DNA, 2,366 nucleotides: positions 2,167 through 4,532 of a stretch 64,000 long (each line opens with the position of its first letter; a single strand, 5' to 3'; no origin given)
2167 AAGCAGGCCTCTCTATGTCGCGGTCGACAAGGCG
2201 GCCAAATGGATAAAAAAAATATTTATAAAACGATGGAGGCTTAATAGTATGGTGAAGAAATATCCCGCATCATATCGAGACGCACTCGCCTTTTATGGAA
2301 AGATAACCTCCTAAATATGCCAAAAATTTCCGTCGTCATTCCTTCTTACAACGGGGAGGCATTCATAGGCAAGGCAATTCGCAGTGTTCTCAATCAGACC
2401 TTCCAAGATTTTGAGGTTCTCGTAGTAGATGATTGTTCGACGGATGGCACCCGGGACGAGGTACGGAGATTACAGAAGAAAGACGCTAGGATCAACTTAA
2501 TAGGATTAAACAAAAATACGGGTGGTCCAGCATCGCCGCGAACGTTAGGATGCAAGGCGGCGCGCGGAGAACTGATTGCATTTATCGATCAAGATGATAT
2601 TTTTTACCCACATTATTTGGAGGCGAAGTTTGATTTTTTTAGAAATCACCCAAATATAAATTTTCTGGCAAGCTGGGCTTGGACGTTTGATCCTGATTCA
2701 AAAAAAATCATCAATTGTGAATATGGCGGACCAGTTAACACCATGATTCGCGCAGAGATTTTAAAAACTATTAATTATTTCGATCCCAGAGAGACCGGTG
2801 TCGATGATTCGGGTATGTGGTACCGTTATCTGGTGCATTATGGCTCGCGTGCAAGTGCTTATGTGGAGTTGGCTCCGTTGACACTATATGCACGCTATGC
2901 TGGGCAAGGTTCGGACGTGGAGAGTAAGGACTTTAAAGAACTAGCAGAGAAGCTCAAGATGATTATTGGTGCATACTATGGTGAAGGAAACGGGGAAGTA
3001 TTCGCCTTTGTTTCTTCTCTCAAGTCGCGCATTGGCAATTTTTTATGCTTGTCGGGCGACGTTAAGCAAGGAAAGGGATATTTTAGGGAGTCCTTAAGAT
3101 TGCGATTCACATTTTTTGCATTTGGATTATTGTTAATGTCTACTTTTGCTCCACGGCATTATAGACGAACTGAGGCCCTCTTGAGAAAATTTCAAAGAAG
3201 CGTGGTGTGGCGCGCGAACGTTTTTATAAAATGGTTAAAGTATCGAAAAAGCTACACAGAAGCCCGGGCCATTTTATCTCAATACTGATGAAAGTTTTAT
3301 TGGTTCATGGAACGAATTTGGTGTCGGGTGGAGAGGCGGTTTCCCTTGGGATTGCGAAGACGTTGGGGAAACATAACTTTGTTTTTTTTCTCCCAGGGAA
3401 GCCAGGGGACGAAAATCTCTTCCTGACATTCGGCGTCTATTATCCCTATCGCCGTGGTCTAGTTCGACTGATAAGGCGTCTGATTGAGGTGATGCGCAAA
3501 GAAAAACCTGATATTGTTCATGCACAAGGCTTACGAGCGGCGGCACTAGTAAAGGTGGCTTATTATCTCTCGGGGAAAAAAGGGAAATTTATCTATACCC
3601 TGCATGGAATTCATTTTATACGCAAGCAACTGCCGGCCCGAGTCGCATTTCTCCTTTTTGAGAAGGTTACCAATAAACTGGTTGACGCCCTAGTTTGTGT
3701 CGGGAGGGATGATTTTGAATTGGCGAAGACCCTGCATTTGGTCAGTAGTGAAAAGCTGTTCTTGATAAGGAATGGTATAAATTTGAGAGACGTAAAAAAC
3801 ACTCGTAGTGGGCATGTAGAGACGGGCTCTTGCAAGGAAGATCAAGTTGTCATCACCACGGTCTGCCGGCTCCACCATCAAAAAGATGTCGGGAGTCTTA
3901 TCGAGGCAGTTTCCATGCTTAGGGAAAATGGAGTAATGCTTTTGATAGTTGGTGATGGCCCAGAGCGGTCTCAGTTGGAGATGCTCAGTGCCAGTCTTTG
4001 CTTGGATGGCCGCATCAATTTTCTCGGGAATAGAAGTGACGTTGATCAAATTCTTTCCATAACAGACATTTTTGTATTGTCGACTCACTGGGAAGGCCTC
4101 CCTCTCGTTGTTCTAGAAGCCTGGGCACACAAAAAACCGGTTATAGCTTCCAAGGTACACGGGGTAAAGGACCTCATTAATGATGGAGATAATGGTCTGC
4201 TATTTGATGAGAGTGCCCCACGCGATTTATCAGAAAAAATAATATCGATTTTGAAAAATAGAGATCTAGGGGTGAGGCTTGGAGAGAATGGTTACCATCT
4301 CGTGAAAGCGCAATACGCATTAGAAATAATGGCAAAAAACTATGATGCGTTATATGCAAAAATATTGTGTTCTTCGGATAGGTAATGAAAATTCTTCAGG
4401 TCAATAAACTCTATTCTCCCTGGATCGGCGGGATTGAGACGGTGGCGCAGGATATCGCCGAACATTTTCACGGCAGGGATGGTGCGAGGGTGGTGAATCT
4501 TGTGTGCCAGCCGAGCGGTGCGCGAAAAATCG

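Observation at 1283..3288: Tandem GT2 paralogs sharing a near-identical 152-bp 5' segment (recent duplication or gene conversion)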

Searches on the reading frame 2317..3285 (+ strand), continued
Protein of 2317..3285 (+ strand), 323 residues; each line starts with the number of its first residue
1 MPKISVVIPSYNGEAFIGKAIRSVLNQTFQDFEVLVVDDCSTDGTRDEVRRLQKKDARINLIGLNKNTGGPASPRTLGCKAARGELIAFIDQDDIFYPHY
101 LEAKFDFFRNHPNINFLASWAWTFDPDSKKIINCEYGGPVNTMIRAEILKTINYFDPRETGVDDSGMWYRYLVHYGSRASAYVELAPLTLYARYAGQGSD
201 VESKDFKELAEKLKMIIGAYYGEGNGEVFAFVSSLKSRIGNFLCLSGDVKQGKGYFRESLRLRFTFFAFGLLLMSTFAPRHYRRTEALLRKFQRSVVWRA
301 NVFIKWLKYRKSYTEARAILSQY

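Call 36: fold_search(model_id=the predicted structure, library=pdb)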
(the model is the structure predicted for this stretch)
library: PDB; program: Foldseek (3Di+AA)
matches with E <= 10: 1553; with E <= 0.001: 450
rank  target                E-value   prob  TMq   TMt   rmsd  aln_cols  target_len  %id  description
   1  6p61_B                6.6e-17  1.00  0.54  0.89   1.7       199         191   29  Structure of a Glycosyltransferase from Leptospira borgpetersenii serovar Hardjo-bovis (strain JB197) (released 2019-07-10)
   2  6p61_C                1.5e-16  1.00  0.53  0.88   1.8       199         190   29  Structure of a Glycosyltransferase from Leptospira borgpetersenii serovar Hardjo-bovis (strain JB197) (released 2019-07-10)
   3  5tzi                  4.8e-16  1.00  0.62  0.60   7.1       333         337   19  Crystal structure of S. aureus TarS 1-349 (released 2017-01-04)
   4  6hnq_B                6.7e-16  1.00  0.59  0.60  12.2       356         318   17  TarP-6RboP-(CH2)6NH2 (released 2018-10-24)
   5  8vh8_A                9.3e-16  1.00  0.57  0.35   1.4       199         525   22  Crystal structure of heparosan synthase 2 from Pasteurella multocida at 2.85 A (released 2024-09-04)
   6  8viw_A                1.1e-15  1.00  0.57  0.34   1.4       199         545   22  Cryo-EM structure of heparosan synthase 2 from Pasteurella multocida with polysaccharide in the GlcNAc-T active site (released 2024-07-24)
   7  6p61_A                1.8e-15  1.00  0.52  0.85   2.4       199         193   29  Structure of a Glycosyltransferase from Leptospira borgpetersenii serovar Hardjo-bovis (strain JB197) (released 2019-07-10)
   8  6h21_C                2.0e-15  1.00  0.56  0.57  12.7       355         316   17  TarP-UDP-GlcNAc-Mn (released 2018-09-26)
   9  6h4m_I                2.3e-15  1.00  0.59  0.61  12.3       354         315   17  TarP-UDP-GlcNAc-3RboP (released 2018-09-26)
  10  5tzk                  2.4e-15  1.00  0.57  0.55   8.1       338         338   19  Crystal structure of S. aureus TarS 1-349 in complex with UDP (released 2017-01-04)
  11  6h1j_A                2.4e-15  1.00  0.58  0.59  12.5       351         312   17  TarP native (released 2018-09-26)
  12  8vh8_D                2.7e-15  1.00  0.57  0.35   1.5       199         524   22  Crystal structure of heparosan synthase 2 from Pasteurella multocida at 2.85 A (released 2024-09-04)
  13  6h1j_B                3.0e-15  1.00  0.61  0.62  12.2       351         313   16  TarP native (released 2018-09-26)
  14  8vh8_B                3.1e-15  1.00  0.57  0.35   1.5       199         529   22  Crystal structure of heparosan synthase 2 from Pasteurella multocida at 2.85 A (released 2024-09-04)
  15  6h4f_B                3.1e-15  1.00  0.65  0.66   6.3       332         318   16  TarP-3RboP (released 2018-09-26)
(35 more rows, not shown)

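Call 38: find_encoding_contigs(protein=P0233, flank=7000, max_places=6)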
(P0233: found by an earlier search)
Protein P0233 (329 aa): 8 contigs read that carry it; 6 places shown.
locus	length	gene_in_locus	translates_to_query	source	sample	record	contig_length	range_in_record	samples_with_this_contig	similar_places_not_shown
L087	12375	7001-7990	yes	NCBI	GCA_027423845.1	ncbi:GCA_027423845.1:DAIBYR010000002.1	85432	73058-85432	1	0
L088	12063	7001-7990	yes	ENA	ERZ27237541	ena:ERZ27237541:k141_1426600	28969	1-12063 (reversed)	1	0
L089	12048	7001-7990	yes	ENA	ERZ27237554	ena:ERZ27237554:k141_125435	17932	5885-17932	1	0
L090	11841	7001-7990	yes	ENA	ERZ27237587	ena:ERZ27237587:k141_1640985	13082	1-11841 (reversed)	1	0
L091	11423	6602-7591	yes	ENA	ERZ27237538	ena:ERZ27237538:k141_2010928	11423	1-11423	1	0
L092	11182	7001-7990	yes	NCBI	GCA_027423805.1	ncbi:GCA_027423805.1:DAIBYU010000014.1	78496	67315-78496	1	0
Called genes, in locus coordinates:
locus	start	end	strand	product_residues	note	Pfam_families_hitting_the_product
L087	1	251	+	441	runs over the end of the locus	PF04932:Wzy_C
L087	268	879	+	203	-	-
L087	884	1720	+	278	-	PF01370:Epimerase, PF04321:RmlD_sub_bind, PF01073:3Beta_HSD (weak), PF02719:Polysacc_synt_2, PF16363:GDP_Man_Dehyd, PF07993:NAD_binding_4 (weak)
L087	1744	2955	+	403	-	PF00155:Aminotran_1_2 (weak), PF01041:DegT_DnrJ_EryC1, PF01053:Cys_Met_Meta_PP (weak), PF01212:Beta_elim_lyase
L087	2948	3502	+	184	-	PF00908:dTDP_sugar_isom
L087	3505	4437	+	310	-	PF00535:Glycos_transf_2, PF10111:Glyco_tranf_2_2, PF13641:Glyco_tranf_2_3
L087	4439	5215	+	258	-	PF01596:Methyltransf_3, PF04989:RMNT_CmcI, PF13578:Methyltransf_24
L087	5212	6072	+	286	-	PF02475:TRM5-TYW2_MTfase (weak), PF05050:Methyltransf_21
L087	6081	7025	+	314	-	PF13524:Glyco_trans_1_2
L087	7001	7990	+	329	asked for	PF00535:Glycos_transf_2, PF10111:Glyco_tranf_2_2, PF13641:Glyco_tranf_2_3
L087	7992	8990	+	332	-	PF00535:Glycos_transf_2, PF10111:Glyco_tranf_2_2, PF13641:Glyco_tranf_2_3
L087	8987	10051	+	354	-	PF13439:Glyco_transf_4, PF13477:Glyco_trans_4_2 (weak), PF00534:Glycos_transf_1, PF13692:Glyco_trans_1_4, PF13524:Glyco_trans_1_2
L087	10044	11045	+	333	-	-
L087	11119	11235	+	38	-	-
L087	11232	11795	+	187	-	-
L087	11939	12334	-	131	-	-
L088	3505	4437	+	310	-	PF00535:Glycos_transf_2, PF10111:Glyco_tranf_2_2, PF13641:Glyco_tranf_2_3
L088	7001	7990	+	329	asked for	PF00535:Glycos_transf_2, PF10111:Glyco_tranf_2_2, PF13641:Glyco_tranf_2_3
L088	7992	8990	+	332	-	PF00535:Glycos_transf_2, PF10111:Glyco_tranf_2_2, PF13641:Glyco_tranf_2_3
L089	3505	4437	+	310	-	PF00535:Glycos_transf_2, PF10111:Glyco_tranf_2_2, PF13641:Glyco_tranf_2_3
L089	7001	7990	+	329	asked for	PF00535:Glycos_transf_2, PF10111:Glyco_tranf_2_2, PF13641:Glyco_tranf_2_3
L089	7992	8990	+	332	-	PF00535:Glycos_transf_2, PF10111:Glyco_tranf_2_2, PF13641:Glyco_tranf_2_3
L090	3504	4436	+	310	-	PF00535:Glycos_transf_2, PF10111:Glyco_tranf_2_2, PF13641:Glyco_tranf_2_3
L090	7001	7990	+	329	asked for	PF00535:Glycos_transf_2, PF10111:Glyco_tranf_2_2, PF13641:Glyco_tranf_2_3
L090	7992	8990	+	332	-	PF00535:Glycos_transf_2, PF10111:Glyco_tranf_2_2, PF13641:Glyco_tranf_2_3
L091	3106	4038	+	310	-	PF00535:Glycos_transf_2, PF10111:Glyco_tranf_2_2, PF13641:Glyco_tranf_2_3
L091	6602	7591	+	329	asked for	PF00535:Glycos_transf_2, PF10111:Glyco_tranf_2_2, PF13641:Glyco_tranf_2_3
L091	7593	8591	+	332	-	PF00535:Glycos_transf_2, PF10111:Glyco_tranf_2_2, PF13641:Glyco_tranf_2_3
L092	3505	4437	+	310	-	PF00535:Glycos_transf_2, PF10111:Glyco_tranf_2_2, PF13641:Glyco_tranf_2_3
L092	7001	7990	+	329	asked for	PF00535:Glycos_transf_2, PF10111:Glyco_tranf_2_2, PF13641:Glyco_tranf_2_3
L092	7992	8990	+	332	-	PF00535:Glycos_transf_2, PF10111:Glyco_tranf_2_2, PF13641:Glyco_tranf_2_3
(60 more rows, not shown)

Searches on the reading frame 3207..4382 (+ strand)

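Call 7: search_protein_families(library=pfam, proteins=[window:3207-4382:+])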
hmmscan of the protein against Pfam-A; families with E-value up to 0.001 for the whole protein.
window:3207-4382:+ (392 aa): 7 families
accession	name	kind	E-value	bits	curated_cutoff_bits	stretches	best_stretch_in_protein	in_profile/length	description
PF00534.26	Glycos_transf_1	-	4.3e-38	131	26.4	1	210-364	12-171/172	Glycosyl transferases group 1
PF13692.12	Glyco_trans_1_4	-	2.1e-32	112.8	27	1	215-351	3-142/142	Glycosyl transferases group 1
PF13439.12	Glyco_transf_4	-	4.5e-14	53.3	28.5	1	57-193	21-168/170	Glycosyltransferase Family 4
PF13579.12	Glyco_trans_4_4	-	7.3e-08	33.4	29.7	1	79-190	50-158/158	Glycosyl transferase 4-like domain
PF13477.12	Glyco_trans_4_2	-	3.7e-06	27.6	23.4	1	82-147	57-120/139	Glycosyl transferase 4-like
PF13524.12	Glyco_trans_1_2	-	1.6e-05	25.3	25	1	278-373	39-136/144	Glycosyl transferase-like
PF20706.3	GT4-conflict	-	0.0005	19.6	26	1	205-327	193-323/385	Family 4 Glycosyltransferase in conflict systems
